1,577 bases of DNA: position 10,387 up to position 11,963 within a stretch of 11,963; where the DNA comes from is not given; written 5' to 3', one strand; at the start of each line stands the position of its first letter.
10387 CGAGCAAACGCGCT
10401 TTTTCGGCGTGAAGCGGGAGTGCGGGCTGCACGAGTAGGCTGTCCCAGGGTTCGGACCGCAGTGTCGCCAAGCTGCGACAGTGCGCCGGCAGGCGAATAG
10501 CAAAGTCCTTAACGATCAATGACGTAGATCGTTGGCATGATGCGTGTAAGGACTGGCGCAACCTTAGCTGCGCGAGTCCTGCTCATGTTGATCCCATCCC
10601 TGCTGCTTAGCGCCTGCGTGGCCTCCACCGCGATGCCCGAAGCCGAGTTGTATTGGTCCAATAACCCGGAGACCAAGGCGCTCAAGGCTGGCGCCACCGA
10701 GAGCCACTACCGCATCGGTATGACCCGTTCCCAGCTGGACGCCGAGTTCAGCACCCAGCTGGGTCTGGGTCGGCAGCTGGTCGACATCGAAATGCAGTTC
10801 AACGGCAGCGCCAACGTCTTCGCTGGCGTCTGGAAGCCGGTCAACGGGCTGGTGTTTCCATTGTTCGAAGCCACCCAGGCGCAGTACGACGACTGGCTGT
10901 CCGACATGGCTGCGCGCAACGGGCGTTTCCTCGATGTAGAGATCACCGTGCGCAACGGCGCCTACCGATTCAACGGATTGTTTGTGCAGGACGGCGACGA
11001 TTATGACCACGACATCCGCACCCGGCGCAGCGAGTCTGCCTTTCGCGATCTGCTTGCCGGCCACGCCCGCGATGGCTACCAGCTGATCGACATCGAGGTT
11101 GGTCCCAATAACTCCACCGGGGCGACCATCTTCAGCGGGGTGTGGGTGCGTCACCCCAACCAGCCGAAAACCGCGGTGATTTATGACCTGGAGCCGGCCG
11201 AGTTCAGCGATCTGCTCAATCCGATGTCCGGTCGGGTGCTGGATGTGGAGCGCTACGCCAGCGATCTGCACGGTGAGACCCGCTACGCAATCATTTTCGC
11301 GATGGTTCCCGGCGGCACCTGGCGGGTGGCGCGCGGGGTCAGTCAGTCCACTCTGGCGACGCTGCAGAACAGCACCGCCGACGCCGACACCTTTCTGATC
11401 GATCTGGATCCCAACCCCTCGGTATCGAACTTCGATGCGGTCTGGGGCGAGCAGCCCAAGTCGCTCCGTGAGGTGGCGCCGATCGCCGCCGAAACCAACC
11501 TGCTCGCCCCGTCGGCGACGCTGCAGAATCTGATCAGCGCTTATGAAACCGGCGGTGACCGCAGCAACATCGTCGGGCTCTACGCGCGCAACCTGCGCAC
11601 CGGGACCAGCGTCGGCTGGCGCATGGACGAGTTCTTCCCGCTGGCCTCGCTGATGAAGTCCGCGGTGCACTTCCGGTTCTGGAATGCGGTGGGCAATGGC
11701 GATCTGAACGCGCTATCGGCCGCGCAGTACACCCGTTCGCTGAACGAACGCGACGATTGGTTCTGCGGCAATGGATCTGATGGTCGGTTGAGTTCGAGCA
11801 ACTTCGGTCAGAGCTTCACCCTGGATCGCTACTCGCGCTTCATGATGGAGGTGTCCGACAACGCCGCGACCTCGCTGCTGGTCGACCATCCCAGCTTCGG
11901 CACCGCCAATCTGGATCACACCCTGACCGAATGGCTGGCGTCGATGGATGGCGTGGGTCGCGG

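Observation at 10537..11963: Lipoprotein fusing four BamE/BLIP-like tandem repeats to a class-A beta-lactamase-like domain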

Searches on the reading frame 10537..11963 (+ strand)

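Call 4: search_protein_families(library=pfam, proteins=[window:10537-11963:+], max_evalue=10)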
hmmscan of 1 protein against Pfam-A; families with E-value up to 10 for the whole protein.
window:10537-11963:+ (475 aa): 3 families
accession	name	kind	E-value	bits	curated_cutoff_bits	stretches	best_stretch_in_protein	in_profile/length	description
PF13354.11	Beta-lactamase2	-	2.8e-11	43.6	22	1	347-466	1-110/214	Beta-lactamase enzyme family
PF17660.6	BTRD1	-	2.4e-09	37.4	23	2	58-100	6-48/50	Polyglycine hydrolase-like, structural repeat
PF18369.6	PKS_DE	-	0.022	15.7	26.7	1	380-396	3-19/44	Polyketide synthase dimerisation element domain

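Call 5: search_protein_families(library=ncbifam, proteins=[window:10537-11963:+], max_evalue=10)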
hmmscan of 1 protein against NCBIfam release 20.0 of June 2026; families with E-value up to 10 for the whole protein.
window:10537-11963:+ (475 aa): 7 families
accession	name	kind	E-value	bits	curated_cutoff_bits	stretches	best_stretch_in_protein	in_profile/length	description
NF033103.1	bla_class_A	equivalog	7.8e-06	25.2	200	1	346-451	13-110/257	class A beta-lactamase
NF050797.1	blaCESS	exception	0.0011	18.4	525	1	333-450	40-149/296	CESS family extended-spectrum class A beta-lactamase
NF033099.1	bla_Exo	exception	0.0013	18.2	650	1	345-449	63-162/312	Exo family class A beta-lactamase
NF033568.1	blaROB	exception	0.0088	15.2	675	1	315-449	32-153/305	ROB family class A beta-lactamase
NF000414.2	blaPME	exception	0.016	14.6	650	1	345-473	52-170/309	PME family extended-spectrum class A beta-lactamase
NF000538.1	classA_carba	equivalog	0.038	13.4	390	1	345-451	8-105/254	carbapenem-hydrolyzing class A beta-lactamase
NF000232.1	lactamase_L2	exception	0.088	12.3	540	1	346-450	58-153/303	L2 family extended-spectrum class A beta-lactamase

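Call 6: search_solved_structures(query=window:10537-11963:+, max_evalue=10, show_alignments=3)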
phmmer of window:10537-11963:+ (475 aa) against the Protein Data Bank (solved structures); distinct sequences matched with E-value up to 10: 12.
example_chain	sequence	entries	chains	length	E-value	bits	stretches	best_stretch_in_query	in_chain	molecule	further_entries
2j9o_A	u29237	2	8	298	3.3e-06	29.7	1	318-466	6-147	TLL2115 PROTEIN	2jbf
2j7v_A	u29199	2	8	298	3.3e-06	29.7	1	318-466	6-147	TLL2115 PROTEIN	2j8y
1bsg_A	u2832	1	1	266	0.0073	18.7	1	346-449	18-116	BETA LACTAMASE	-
2cc1_A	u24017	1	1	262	0.022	17.1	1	344-448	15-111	Beta-lactamase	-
4c75_A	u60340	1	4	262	0.12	14.6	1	345-451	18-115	BETA-LACTAMASE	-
6bpf_A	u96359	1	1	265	0.14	14.4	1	346-449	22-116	Beta-lactamase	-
6bn3_A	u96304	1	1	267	0.14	14.4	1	346-449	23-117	Beta-lactamase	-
4axk_A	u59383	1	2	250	0.29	13.4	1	83-180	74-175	1-(5-PHOSPHORIBOSYL)-5-((5'-PHOSPHORIBOSYLAMINO) METHYLIDENEAMINO)IMIDAZOLE-4-CARBOXAMIDE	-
1dy6_A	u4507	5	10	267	0.72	12.1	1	343-450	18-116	CARBAPENEM-HYDROLYSING BETA-LACTAMASE SME-1 | Beta-lactamase SME-1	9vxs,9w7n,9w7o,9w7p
9jnb_A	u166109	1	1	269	0.72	12.1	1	343-450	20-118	beta-lactamase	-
9il7_A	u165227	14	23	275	0.75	12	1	343-450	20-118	beta-lactamase | Beta-lactamase SME-1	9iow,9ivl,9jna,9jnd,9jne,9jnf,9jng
9il8_A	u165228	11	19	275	0.75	12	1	343-450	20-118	beta-lactamase | Beta-lactamase SME-1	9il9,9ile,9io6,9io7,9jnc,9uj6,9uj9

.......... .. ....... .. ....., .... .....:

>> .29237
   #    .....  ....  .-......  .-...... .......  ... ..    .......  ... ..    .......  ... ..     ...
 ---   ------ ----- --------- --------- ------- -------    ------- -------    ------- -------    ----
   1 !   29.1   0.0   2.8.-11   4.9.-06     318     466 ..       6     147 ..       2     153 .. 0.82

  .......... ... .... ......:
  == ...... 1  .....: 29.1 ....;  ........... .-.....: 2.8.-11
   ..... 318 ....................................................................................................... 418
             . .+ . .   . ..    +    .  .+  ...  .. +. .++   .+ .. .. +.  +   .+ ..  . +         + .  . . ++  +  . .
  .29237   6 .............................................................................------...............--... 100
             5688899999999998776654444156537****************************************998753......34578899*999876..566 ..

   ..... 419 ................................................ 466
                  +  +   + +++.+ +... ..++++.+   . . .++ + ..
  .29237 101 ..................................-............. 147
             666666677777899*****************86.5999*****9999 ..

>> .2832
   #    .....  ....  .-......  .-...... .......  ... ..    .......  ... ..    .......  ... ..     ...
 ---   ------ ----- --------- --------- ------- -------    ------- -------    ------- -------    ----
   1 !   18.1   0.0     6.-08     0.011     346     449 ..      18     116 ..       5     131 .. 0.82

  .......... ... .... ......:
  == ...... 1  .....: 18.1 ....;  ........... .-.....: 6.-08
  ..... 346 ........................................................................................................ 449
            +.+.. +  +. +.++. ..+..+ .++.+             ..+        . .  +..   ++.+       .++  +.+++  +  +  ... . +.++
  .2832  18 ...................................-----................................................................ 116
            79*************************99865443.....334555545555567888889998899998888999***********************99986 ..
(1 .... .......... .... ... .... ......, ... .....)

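Call 7: find_homologous_proteins(query=window:10537-11963:+, max_evalue=0.00001)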
Query window:10537-11963:+ (475 aa): 13 proteins with E <= 0.00001 among 8000 candidates.
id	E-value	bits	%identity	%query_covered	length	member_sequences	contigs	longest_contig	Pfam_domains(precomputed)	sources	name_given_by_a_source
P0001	5.5e-249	845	81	97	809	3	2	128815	PF13354.13,PF17660.7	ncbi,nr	ncbi:MAG: serine hydrolase [Xanthomonadales bacterium]|nr:serine hydrolase [Xanthomonadales bacteriu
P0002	6.4e-207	706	71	93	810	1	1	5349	PF13354.13,PF07705.18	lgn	-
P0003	1.8e-191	655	65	96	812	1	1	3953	PF13354.13,PF07705.18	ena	-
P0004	2.0e-185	635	87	68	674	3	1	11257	PF13354.13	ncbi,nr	ncbi:MAG: serine hydrolase, partial [Xanthomonadales bacterium]|nr:serine hydrolase [Xanthomonadales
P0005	7.2e-95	337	38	97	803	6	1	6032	PF13354.13,PF17660.7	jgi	jgi:hypothetical protein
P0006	4.3e-86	308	38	98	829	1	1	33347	PF13354.13,PF07705.18,PF17660.7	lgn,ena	-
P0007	1.2e-79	287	39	89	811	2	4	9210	PF13354.13,PF17660.7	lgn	-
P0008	1.6e-75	273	37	88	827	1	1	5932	PF13354.13,PF07705.18,PF17660.7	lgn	-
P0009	1.6e-73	267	39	85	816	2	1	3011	PF13354.13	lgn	-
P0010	2.2e-73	266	37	91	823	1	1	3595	PF13354.13,PF17660.7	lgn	-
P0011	3.9e-73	265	37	90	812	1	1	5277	PF13354.13,PF17660.7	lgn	-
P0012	1.2e-69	254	38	89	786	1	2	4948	PF13354.13,PF17660.7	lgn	-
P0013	1.0e-67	247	37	89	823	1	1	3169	PF13354.13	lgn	-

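Call 10: search_protein_families(library=pfam, proteins=[P0001, P0003, P0005, P0006], max_evalue=1)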
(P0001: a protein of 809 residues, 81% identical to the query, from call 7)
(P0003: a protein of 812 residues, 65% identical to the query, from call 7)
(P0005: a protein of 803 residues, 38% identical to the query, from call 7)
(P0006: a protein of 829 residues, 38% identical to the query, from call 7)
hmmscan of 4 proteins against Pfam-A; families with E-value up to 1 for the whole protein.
P0001 (809 aa): 3 families
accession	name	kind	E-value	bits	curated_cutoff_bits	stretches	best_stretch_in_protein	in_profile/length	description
PF13354.11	Beta-lactamase2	-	1.5e-14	54.3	22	1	329-448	1-110/214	Beta-lactamase enzyme family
PF17660.6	BTRD1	-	4.2e-07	30.2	23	0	41-83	6-48/50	Polyglycine hydrolase-like, structural repeat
PF07705.17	CARDB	-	0.12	13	22.7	1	675-764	7-85/101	CARDB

P0003 (812 aa): 3 families
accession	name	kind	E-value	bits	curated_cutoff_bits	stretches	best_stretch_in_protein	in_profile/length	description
PF13354.11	Beta-lactamase2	-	7.1e-14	52.1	22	1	329-450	1-110/214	Beta-lactamase enzyme family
PF07705.17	CARDB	-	1.1e-06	29.3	22.7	1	664-762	2-85/101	CARDB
PF17660.6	BTRD1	-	0.0056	17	23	0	148-188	11-49/50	Polyglycine hydrolase-like, structural repeat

P0005 (803 aa): 3 families
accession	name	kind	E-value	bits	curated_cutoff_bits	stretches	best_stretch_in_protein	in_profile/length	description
PF13354.11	Beta-lactamase2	-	1.1e-16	61.3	22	1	338-627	1-214/214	Beta-lactamase enzyme family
PF17660.6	BTRD1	-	2.9e-07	30.7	23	1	157-196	11-49/50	Polyglycine hydrolase-like, structural repeat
PF07705.17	CARDB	-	0.00048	20.7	22.7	1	662-753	7-86/101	CARDB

P0006 (829 aa): 3 families
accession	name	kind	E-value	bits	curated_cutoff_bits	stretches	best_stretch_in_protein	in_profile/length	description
PF13354.11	Beta-lactamase2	-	6e-17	62.1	22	2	368-473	1-96/214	Beta-lactamase enzyme family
PF17660.6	BTRD1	-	1.8e-06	28.2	23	1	187-226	11-49/50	Polyglycine hydrolase-like, structural repeat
PF07705.17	CARDB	-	3.1e-06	27.8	22.7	1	688-802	3-97/101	CARDB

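Call 11: find_encoding_contigs(protein=P0001, flank=10000, max_places=3)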
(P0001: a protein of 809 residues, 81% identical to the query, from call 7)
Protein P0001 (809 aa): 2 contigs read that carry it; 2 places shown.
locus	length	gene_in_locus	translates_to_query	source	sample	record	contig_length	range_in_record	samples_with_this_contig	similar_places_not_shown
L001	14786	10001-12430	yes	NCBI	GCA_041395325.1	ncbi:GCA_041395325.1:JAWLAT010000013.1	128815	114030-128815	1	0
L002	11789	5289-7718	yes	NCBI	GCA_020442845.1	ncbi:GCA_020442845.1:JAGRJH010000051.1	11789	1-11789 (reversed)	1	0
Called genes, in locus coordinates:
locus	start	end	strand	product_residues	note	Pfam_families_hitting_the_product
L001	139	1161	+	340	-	-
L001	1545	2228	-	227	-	PF07947:YhhN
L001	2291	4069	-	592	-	PF03190:Thioredox_DsbH, PF13098:Thioredoxin_2, PF13899:Thioredoxin_7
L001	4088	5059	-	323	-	PF04389:Peptidase_M28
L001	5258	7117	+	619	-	-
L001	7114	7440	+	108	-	-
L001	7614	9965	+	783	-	PF13229:Beta_helix (faint), PF02415:Chlam_PMP (faint)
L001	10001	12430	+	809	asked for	PF17660:BTRD1 (faint), PF13354:Beta-lactamase2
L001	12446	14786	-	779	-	PF13414:TPR_11 (faint)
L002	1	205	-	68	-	PF03190:Thioredox_DsbH, PF13899:Thioredoxin_7 (weak)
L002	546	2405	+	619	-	-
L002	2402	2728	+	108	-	-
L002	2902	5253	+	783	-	PF13229:Beta_helix (faint), PF02415:Chlam_PMP (faint)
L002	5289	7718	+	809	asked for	PF17660:BTRD1 (faint), PF13354:Beta-lactamase2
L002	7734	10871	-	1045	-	PF00069:Pkinase, PF03109:ABC1 (faint), PF07714:PK_Tyr_Ser-Thr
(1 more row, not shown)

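Call 20: search_protein_representatives(protein=window:10537-11963:+)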
Query: 475 residues. Proteins with E-value up to 0.001 (for the whole library): 143; up to 1e-10: 37; up to 1e-30: 29. The best 143 are listed.
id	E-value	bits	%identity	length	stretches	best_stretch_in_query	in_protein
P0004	6.2e-186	635.4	88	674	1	152-475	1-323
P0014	5.9e-119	414.6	47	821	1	50-475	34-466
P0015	1.5e-101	357.2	42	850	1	42-474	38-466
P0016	1.9e-95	337.1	40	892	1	45-475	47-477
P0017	1.2e-88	314.7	41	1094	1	49-475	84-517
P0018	2.1e-88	313.9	38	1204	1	41-475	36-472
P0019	1.9e-87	310.8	38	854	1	9-475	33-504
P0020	1.0e-83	298.4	40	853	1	21-474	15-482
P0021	1.6e-83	297.8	39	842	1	44-475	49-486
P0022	1.1e-82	295.0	40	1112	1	44-475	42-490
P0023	2.1e-80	287.5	39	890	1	42-474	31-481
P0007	3.7e-80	286.7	41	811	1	48-475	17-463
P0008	4.9e-76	273.1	39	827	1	55-475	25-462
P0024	1.2e-75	271.9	38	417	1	45-413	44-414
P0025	1.1e-72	262.1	35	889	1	13-475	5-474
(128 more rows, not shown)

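Call 23: search_protein_families(library=pfam, alignment_id=A2, max_evalue=0.001)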
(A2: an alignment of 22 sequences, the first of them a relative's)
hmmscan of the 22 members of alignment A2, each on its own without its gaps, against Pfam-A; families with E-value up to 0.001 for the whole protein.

A. member 1, P0001 (809 aa): 2 families
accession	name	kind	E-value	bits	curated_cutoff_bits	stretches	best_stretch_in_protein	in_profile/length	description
PF13354.11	Beta-lactamase2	-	1.5e-14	54.3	22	1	329-448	1-110/214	Beta-lactamase enzyme family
PF17660.6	BTRD1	-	4.2e-07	30.2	23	0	41-83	6-48/50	Polyglycine hydrolase-like, structural repeat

B. families by the number of members that match (of 22 scanned): 14 families
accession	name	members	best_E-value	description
PF13354.11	Beta-lactamase2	22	7.9e-27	Beta-lactamase enzyme family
PF17660.6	BTRD1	16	7.2e-47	Polyglycine hydrolase-like, structural repeat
PF07705.17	CARDB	6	2.4e-11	CARDB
PF01839.29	FG-GAP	4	8.4e-96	FG-GAP repeat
PF11617.13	Cu-binding_MopE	4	2.5e-58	Putative metal-binding motif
PF13517.12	FG-GAP_3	3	1.7e-18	FG-GAP-like repeat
PF14312.12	FG-GAP_2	2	7.6e-05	FG-GAP repeat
PF02412.23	TSP_3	1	3.4e-25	Thrombospondin type 3 repeat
PF03160.20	Calx-beta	1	3.7e-14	Calx-beta domain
PF20009.4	GEVED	1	2.6e-13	GEVED domain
PF23727.1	Beta-prop_FAM234A_B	1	0.00016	FAM234A/B beta-propeller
PF06482.17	Endostatin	1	0.00049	Collagenase NC10 and Endostatin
PF00144.29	Beta-lactamase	1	0.00051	Beta-lactamase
PF07588.17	DUF1554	1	0.00064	Protein of unknown function (DUF1554)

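Call 24: search_protein_families(library=pfam, alignment_id=A3, max_evalue=0.001)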
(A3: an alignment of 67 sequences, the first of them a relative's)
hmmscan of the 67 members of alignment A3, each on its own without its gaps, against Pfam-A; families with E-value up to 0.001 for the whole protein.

A. member 1, P0045 (863 aa): 2 families
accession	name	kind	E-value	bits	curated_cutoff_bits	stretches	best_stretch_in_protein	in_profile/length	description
PF13354.11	Beta-lactamase2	-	1.8e-19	70.4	22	1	586-758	1-168/214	Beta-lactamase enzyme family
PF17660.6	BTRD1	-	1.6e-16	60.4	23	0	246-292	2-50/50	Polyglycine hydrolase-like, structural repeat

B. families by the number of members that match (of 67 scanned): 28 families (the first 25 are shown)
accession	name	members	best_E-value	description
PF17660.6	BTRD1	66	4.1e-176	Polyglycine hydrolase-like, structural repeat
PF00144.29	Beta-lactamase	37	1.9e-55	Beta-lactamase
PF13354.11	Beta-lactamase2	13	2.6e-117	Beta-lactamase enzyme family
PF18962.6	Por_Secre_tail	5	1.6e-10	Secretion system C-terminal sorting domain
PF01551.29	Peptidase_M23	4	8.3e-17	Peptidase family M23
PF13783.11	DUF4177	4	1.1e-10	Domain of unknown function (DUF4177)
PF01400.30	Astacin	2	5.6e-51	Astacin (Peptidase family M12A)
PF03330.24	DPBB_1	2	7.6e-23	Lytic transglycolase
PF13688.12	Reprolysin_5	2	2.3e-15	Metallo-peptidase family M12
PF25319.1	HofO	2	7.2e-06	HofO EspM-like domain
PF13024.11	DUF3884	2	2.6e-05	Protein of unknown function (DUF3884)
PF17760.6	UvrA_inter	2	0.00021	UvrA interaction domain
PF13946.11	DUF4214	1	2.4e-15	Domain of unknown function (DUF4214)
PF00082.27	Peptidase_S8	1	2e-12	Subtilase family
PF13582.12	Reprolysin_3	1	1.5e-11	Metallo-peptidase family M12B Reprolysin-like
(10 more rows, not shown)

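Call 27: find_related_loci(query=A1, collection=genome_contigs, flank=6000)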
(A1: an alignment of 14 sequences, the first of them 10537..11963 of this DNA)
Query A1 (475 aa) in genome_contigs; peptide patterns used: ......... (x = any residue, [..] = any of these).
373 stretches matched a pattern; 17 encode a relative of the query (tblastn E <= 1e-3); 17 distinct loci.
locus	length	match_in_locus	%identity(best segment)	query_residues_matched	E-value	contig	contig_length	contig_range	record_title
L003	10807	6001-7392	81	10-475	0e+0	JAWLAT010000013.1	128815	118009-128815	MAG: Lysobacterales bacterium isolate AC1.60 AC1.60.fa-13, whole genome shotgun sequence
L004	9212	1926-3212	41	48-475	1e-94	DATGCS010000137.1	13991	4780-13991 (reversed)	MAG TPA_asm: Wenzhouxiangellaceae bacterium isolate SMAG_U9654 k141_459034, whole genome shotgun sequence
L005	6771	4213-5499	41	48-475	1e-94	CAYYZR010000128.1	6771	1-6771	MAG TPA_asm: uncultured Halomonas sp. isolate binchicken_co13_327 genome assembly, contig: NODE_18926_length_6771_cov_30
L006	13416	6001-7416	37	9-475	1e-92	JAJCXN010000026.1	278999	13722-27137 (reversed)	MAG: Acidobacteriota bacterium isolate OFTM27 OFTM27_25, whole genome shotgun sequence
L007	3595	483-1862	36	16-475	5e-92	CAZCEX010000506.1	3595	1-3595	MAG TPA_asm: uncultured Thermoanaerobaculia bacterium isolate SRP155585_co2_217 genome assembly, contig: NODE_31592_leng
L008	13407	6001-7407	36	13-475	2e-89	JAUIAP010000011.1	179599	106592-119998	MAG: Anaerolineae bacterium isolate 5_bin.52 NODE_133_length_179599_cov_2.336782, whole genome shotgun sequence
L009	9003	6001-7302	38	51-475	1e-89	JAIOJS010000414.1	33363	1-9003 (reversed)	MAG: Thermoanaerobaculia bacterium isolate MAG_62 contig_221598, whole genome shotgun sequence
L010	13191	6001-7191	39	78-475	4e-89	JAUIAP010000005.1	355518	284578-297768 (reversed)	MAG: Anaerolineae bacterium isolate 5_bin.52 NODE_30_length_355518_cov_2.010054, whole genome shotgun sequence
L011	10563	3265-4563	37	51-473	1e-83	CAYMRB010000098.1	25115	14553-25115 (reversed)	MAG TPA_asm: uncultured Planctomycetia bacterium isolate SRP077602_co5_567 genome assembly, contig: NODE_9794_length_251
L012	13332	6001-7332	37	49-475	4e-83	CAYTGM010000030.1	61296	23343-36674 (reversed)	MAG TPA_asm: uncultured Candidatus Sumerlaeota bacterium isolate SRP321284_co1_38 genome assembly, contig: NODE_557_leng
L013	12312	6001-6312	29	347-458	2e-7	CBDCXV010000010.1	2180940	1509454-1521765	MAG: Candidatus Latescibacterota bacterium isolate a04b77f4-1c6a-4467-bb03-95175eeb39fb genome assembly, contig: contig_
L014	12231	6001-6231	39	360-444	1e-6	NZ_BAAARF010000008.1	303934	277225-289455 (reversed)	Kocuria salsicia strain JCM 16361 sequence08, whole genome shotgun sequence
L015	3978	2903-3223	32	347-464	6e-6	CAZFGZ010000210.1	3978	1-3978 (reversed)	MAG TPA_asm: uncultured Dehalococcoidia bacterium isolate binchicken_co89_502 genome assembly, contig: NODE_51050_length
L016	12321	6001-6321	33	349-465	1e-5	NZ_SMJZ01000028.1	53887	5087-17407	Nonomuraea longispora strain KC201 NODE_28_length_53887_cov_21.4813, whole genome shotgun sequence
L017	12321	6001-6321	31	349-465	3e-5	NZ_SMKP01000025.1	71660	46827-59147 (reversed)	Nonomuraea diastatica strain KC712 NODE_25_length_71660_cov_33.9659, whole genome shotgun sequence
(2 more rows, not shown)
